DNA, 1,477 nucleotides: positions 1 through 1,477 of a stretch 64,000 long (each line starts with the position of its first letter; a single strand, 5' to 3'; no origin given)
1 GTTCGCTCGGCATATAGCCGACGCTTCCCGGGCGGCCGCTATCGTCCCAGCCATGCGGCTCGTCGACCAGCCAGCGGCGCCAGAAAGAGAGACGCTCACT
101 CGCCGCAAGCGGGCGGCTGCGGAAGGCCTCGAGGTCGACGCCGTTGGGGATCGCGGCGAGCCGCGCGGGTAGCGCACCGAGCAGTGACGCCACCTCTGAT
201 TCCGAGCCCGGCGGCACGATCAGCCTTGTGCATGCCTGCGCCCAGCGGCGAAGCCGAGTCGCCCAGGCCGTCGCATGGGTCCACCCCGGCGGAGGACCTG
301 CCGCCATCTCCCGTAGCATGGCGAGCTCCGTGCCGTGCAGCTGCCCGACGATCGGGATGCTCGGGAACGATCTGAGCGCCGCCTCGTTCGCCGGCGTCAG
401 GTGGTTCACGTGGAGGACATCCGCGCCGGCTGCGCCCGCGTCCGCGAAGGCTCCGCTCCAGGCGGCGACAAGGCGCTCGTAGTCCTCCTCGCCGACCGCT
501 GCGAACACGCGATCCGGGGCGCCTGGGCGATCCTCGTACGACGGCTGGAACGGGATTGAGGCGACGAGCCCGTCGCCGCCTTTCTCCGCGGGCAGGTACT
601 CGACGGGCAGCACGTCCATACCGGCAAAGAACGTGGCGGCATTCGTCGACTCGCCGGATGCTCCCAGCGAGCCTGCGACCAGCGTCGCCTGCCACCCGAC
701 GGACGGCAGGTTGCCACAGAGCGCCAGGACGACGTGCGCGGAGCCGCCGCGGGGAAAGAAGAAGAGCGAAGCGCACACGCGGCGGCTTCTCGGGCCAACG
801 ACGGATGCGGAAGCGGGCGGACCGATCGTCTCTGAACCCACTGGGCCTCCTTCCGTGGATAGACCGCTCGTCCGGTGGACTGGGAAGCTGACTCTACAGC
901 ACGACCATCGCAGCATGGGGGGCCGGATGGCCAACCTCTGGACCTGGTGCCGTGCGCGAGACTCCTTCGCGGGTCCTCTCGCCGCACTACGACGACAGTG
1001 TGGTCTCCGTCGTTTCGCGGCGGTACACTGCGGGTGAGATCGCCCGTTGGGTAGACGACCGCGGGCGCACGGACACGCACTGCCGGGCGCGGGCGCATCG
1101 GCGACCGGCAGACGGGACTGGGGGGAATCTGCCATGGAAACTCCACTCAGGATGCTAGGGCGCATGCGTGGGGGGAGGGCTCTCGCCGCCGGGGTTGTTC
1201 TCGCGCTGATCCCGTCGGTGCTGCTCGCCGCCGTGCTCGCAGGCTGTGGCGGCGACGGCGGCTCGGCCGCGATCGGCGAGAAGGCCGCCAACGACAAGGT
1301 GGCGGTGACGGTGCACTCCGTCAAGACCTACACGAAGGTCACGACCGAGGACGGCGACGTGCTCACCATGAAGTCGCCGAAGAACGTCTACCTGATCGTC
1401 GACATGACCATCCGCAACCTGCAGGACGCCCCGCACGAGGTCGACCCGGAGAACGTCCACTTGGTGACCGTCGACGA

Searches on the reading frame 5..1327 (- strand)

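Call 30: search_protein_families(library=pfam, proteins=[window:5-1327:-], max_evalue=0.001)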
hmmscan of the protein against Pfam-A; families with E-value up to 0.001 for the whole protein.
window:5-1327:- (441 aa): 1 family
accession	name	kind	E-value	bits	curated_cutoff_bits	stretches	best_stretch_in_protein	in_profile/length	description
PF13439.12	Glyco_transf_4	-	1.5e-11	45.1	28.5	1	194-400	2-169/170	Glycosyltransferase Family 4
